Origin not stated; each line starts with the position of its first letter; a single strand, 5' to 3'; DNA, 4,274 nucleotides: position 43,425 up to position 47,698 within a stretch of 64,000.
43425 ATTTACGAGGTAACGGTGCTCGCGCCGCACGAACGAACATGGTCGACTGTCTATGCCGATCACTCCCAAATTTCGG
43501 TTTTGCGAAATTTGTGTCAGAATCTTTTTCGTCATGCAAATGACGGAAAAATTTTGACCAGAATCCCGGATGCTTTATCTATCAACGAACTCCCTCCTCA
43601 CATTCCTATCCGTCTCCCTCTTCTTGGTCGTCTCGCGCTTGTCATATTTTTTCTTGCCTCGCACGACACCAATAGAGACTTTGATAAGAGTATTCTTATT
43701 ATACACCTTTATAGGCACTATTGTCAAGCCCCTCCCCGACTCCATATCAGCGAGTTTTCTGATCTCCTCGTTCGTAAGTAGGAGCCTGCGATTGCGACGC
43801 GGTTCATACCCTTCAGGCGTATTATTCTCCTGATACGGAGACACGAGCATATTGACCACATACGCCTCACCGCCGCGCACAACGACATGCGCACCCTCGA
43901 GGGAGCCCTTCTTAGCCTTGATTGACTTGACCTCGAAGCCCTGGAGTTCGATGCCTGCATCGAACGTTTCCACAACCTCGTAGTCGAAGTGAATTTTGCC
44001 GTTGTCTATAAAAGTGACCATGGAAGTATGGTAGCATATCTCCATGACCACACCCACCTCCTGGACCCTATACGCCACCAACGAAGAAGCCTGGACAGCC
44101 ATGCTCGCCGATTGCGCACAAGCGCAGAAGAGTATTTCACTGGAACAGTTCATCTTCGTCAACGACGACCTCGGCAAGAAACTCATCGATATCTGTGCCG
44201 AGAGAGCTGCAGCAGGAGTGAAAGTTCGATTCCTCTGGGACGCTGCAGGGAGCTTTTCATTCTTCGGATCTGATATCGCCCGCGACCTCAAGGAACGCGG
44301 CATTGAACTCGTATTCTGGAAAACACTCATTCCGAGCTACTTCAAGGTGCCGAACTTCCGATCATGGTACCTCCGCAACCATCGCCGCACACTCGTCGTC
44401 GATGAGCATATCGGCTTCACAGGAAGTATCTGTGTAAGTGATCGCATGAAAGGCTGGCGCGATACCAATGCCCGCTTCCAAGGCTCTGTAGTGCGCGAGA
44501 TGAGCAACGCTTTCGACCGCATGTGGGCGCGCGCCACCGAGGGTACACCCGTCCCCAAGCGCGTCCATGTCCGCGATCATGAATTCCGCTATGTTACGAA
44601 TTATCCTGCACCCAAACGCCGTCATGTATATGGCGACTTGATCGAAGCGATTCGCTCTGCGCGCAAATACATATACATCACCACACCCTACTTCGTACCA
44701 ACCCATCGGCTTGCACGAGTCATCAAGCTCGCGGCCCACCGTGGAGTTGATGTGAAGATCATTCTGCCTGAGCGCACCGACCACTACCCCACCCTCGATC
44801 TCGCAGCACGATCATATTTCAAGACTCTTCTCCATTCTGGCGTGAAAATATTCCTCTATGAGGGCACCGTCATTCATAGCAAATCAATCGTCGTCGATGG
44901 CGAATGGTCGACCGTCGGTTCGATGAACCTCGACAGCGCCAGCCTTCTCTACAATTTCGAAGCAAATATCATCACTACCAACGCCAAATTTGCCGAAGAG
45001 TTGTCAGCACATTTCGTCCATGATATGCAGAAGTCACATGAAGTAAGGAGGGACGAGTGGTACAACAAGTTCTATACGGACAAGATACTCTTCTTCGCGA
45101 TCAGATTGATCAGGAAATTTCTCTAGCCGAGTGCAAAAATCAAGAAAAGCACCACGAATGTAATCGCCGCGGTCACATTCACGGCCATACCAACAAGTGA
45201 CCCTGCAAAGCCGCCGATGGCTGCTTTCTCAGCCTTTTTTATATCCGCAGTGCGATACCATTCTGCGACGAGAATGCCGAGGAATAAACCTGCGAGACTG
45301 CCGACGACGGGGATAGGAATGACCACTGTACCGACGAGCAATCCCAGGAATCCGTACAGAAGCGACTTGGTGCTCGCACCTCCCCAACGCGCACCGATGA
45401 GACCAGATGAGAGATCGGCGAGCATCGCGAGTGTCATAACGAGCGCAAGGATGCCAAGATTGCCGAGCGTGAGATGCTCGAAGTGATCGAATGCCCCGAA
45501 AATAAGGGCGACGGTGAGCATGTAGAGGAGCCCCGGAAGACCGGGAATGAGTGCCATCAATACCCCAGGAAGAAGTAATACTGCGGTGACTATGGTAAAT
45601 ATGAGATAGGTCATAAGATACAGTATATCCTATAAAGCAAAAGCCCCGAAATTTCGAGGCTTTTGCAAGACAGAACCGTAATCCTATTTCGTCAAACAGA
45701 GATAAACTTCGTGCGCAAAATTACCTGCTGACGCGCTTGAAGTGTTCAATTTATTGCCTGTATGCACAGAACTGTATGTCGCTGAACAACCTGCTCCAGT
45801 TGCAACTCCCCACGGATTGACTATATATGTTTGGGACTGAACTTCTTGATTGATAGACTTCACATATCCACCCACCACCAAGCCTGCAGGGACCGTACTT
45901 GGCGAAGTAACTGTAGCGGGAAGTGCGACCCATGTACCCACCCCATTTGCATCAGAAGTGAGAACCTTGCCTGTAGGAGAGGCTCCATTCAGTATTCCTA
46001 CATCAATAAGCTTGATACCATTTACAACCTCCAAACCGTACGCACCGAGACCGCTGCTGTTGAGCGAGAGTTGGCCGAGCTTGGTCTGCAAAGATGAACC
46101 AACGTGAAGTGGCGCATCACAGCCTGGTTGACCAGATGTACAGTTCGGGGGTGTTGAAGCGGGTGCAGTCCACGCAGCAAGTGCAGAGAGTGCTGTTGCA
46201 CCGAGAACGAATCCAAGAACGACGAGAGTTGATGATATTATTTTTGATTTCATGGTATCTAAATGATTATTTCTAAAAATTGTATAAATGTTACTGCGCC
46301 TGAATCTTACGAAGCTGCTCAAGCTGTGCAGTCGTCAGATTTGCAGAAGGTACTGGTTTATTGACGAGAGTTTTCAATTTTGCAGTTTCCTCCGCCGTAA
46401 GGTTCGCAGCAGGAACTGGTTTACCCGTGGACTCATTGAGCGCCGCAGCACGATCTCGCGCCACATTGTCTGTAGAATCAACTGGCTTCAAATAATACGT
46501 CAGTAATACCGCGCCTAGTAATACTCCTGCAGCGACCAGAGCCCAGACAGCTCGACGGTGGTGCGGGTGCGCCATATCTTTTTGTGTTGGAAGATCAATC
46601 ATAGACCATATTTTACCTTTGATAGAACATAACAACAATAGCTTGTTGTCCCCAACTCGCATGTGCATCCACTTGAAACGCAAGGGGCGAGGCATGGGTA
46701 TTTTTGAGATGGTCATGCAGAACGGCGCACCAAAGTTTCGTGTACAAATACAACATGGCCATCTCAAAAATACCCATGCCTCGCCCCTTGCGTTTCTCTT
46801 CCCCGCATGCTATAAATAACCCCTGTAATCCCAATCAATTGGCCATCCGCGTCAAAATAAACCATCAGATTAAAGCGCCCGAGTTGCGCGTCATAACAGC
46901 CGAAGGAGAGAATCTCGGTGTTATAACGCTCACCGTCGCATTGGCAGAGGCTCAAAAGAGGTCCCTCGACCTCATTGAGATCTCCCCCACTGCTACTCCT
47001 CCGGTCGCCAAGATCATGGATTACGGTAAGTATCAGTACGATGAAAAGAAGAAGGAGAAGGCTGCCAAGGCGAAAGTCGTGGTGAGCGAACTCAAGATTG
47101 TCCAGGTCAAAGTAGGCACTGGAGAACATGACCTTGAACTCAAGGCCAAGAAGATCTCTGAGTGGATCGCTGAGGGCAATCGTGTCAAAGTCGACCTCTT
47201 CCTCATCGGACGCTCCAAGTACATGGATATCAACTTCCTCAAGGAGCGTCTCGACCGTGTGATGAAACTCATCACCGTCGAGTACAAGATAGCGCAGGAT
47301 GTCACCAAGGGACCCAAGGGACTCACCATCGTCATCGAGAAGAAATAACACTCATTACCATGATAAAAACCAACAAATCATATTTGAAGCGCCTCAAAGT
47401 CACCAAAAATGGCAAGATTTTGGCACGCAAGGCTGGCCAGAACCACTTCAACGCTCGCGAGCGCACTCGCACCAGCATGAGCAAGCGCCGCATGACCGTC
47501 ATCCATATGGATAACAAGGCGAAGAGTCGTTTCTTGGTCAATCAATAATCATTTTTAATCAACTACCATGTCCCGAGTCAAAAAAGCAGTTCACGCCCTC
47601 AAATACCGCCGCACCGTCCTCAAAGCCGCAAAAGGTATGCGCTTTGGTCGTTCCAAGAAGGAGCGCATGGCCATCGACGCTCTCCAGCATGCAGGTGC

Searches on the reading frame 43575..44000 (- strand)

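Call 63: search_protein_families(library=pfam, proteins=[window:43575-44000:-])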
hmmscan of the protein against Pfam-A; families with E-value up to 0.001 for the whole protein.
window:43575-44000:- (141 aa): 1 family
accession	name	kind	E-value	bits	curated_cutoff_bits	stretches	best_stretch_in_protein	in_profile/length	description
PF01668.23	SmpB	-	1.3e-45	155.3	27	1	2-138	6-141/143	SmpB protein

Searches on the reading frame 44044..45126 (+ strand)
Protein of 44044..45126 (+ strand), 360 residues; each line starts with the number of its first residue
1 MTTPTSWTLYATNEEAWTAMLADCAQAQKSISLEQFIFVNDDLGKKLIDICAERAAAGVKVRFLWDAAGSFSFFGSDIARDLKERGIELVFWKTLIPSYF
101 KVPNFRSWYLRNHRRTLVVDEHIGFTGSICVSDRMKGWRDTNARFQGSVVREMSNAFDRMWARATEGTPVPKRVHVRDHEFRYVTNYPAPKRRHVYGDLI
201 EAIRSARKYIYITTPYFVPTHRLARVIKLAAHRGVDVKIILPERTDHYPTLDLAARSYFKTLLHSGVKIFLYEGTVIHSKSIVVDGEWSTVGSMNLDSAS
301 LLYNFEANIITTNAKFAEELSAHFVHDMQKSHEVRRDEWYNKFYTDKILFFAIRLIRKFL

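Call 41: search_protein_families(library=pfam, proteins=[window:44044-45126:+])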
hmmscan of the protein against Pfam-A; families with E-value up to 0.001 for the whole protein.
window:44044-45126:+ (360 aa): 2 families
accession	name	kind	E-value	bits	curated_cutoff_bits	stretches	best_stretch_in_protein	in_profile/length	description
PF13091.12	PLDc_2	-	1.5e-42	145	27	2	199-327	1-131/132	PLD-like domain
PF00614.28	PLDc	-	1.9e-08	34.4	21.9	1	278-299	6-27/28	Phospholipase D Active site motif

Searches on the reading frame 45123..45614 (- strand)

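Call 41: search_protein_families(library=pfam, proteins=[window:45123-45614:-])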
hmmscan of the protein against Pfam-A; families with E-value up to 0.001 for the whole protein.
window:45123-45614:- (163 aa): 1 family
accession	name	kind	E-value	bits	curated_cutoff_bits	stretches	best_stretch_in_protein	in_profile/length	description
PF04306.18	DUF456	-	2.6e-25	89.7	29.4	1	22-159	1-137/139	Protein of unknown function (DUF456)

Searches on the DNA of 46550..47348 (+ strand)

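Call 15: search_rna_families(source=window, start=46550, end=46900, threshold=evalue, max_evalue=10)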
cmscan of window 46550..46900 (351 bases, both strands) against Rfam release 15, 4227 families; matches with E-value up to 10: 4.
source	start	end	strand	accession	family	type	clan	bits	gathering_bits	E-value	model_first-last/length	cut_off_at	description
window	46678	46793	+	RF04059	MIR5020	Gene; miRNA;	-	44.4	73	2.8e-08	1-109/109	no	MIR5020 microRNA precursor family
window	46670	46800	-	RF01911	MIR2118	Gene; miRNA;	-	35.8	85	1.8e-05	1-170/170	no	MIR2118 microRNA precursor family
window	46687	46784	+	RF00694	mir-137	Gene; miRNA;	CL00092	27.4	56.7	0.001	1-72/72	no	mir-137 microRNA precursor family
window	46863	46900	+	RF00234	glmS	Cis-reg; riboswitch;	-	9.2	37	8.8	1-42/167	3'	glmS glucosamine-6-phosphate activated ribozyme aptamer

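Call 54: search_rna_families(sources=[L024, L081, L051, L001], threshold=evalue, max_evalue=1)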
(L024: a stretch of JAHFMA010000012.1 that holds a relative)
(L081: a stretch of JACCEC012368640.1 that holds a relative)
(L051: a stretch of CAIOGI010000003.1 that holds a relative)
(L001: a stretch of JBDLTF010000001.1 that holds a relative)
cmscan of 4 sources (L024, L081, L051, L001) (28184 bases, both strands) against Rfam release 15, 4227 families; matches with E-value up to 1: 4.
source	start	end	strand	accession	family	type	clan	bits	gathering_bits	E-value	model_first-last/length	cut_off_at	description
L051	1848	2264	+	RF00023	tmRNA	Gene;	CL00001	108.3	47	9.9e-42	1-374/374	no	transfer-messenger RNA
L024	561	925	-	RF00023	tmRNA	Gene;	CL00001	91.2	47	1.7e-34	1-374/374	no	transfer-messenger RNA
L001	1204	1285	+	RF00506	Thr_leader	Cis-reg; leader;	-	27.3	55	0.26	1-118/118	no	Threonine operon leader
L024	540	588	-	RF04321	tmRNA_permuted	Gene;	-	25.8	47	0.12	36-98/213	no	permuted transfer-messenger RNA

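Call 77: search_with_rna_model(model_id=R1, sources=[L100, L101, L102, L103, L104, L105, L106, L107, L108, L109, L110, L111, L112, L113, L114, L115, L116, L117, L118, L119, L120, L121, L122, L123, L124, L125, L126, L127, L128, L129, L130, L131, L132, L133, L134, L135, L136, L137, L138, L139, L140, L141, L142, L143, L144, L145, L146, L147, L148, L149, L150, L151, L152, L153, L154, L155, L156, L157, L158, L159, L160], max_evalue=5)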
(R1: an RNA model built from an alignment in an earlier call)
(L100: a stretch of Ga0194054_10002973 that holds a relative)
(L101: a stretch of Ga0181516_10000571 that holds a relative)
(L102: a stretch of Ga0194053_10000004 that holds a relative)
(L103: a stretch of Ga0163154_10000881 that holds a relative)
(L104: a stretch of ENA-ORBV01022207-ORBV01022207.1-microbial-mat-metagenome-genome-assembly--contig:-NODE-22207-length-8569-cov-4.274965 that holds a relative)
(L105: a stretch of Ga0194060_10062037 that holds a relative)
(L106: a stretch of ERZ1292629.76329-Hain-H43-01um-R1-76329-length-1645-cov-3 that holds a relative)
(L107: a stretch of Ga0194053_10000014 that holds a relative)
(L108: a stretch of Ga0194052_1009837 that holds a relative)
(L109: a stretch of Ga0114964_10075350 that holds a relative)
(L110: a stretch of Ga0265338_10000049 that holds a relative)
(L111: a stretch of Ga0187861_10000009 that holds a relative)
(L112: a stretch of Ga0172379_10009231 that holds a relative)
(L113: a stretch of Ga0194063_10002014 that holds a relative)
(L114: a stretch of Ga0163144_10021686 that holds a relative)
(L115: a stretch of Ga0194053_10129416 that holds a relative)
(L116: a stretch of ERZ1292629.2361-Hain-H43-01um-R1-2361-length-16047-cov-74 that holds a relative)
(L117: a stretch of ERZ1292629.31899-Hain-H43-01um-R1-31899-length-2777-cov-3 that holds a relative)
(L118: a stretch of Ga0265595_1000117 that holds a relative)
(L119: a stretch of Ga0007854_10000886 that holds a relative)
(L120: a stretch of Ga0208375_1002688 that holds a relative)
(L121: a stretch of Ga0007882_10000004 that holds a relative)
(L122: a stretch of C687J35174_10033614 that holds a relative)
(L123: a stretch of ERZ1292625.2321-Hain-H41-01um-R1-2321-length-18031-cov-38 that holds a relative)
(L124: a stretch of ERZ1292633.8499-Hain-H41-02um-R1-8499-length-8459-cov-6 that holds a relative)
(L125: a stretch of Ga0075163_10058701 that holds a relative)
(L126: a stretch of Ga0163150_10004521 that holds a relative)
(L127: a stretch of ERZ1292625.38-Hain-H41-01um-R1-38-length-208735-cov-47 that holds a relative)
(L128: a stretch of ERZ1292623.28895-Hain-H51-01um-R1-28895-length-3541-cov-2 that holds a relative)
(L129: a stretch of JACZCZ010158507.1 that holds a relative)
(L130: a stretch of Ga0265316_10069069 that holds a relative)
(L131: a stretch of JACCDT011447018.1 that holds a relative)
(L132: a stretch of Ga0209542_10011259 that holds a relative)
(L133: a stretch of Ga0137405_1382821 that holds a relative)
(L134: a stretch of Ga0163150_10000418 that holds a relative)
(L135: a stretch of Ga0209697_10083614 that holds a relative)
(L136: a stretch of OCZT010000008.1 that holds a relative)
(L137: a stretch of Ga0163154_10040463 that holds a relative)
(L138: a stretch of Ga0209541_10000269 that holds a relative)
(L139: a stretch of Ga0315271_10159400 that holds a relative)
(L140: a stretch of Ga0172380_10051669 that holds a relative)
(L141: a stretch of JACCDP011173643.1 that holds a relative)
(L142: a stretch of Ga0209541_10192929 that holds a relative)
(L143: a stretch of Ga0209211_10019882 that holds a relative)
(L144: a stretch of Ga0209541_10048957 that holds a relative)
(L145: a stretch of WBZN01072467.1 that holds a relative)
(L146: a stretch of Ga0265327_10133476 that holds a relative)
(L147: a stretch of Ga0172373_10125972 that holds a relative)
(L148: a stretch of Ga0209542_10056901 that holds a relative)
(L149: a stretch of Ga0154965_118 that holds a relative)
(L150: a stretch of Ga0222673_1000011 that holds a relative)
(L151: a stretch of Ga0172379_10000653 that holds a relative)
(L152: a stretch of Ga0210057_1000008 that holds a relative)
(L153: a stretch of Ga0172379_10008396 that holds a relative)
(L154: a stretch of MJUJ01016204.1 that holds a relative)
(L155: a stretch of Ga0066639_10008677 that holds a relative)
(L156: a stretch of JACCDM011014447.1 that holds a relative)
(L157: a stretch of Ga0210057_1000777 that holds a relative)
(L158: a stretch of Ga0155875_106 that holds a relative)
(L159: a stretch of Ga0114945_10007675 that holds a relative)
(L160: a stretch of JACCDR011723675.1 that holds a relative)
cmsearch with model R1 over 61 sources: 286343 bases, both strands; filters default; matches with E-value up to 5: 7.
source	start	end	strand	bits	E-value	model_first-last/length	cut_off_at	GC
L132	6162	6253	-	39.1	6.8e-08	1-101/101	no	0.48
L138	4770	4851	+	25.1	0.00071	1-101/101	no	0.43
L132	6135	6220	+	17.7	0.089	1-101/101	no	0.44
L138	4770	4851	-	16.9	0.16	1-101/101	no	0.43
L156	4171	4211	-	13.8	1.2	1-101/101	no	0.46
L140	1792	1816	+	12.8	2.3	57-81/101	no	0.56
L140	1793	1817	-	12.8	2.3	57-81/101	no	0.56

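Call 93: search_with_rna_model(model_id=R1, source=window, start=46600, end=46900, filters=off, max_evalue=10, show_alignments=1)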
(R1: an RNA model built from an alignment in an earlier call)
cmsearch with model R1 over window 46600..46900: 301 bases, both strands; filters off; matches with E-value up to 10: 3.
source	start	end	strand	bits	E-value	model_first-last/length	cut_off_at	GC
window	46678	46793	+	17.6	0.0001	1-101/101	no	0.51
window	46678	46793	-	17.3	0.00013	1-101/101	no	0.51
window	46608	46630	-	1.2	4.9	1-101/101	no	0.22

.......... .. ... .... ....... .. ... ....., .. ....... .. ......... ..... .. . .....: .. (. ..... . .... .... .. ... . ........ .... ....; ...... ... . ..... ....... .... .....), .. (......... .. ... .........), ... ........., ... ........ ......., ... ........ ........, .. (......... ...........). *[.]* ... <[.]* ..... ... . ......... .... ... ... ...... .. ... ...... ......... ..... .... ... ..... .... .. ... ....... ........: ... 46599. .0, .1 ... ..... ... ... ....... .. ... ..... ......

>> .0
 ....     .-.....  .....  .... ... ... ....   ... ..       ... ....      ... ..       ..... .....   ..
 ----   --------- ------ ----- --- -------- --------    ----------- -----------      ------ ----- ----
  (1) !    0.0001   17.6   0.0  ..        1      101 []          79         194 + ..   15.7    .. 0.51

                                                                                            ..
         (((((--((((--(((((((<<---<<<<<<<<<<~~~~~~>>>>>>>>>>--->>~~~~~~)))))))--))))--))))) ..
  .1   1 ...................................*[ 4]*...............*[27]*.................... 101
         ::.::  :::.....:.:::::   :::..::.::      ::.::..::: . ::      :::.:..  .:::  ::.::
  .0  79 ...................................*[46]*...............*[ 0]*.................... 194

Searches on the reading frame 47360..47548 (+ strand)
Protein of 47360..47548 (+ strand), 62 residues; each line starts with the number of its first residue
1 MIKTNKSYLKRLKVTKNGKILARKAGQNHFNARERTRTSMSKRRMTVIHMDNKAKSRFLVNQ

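Call 41: search_protein_families(library=pfam, proteins=[window:47360-47548:+])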
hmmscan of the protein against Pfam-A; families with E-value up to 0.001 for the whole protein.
window:47360-47548:+ (62 aa): 1 family
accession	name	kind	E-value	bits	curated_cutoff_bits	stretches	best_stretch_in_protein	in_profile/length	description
PF01632.24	Ribosomal_L35p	-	9.6e-09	36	28.9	1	2-53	3-54/61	Ribosomal protein L35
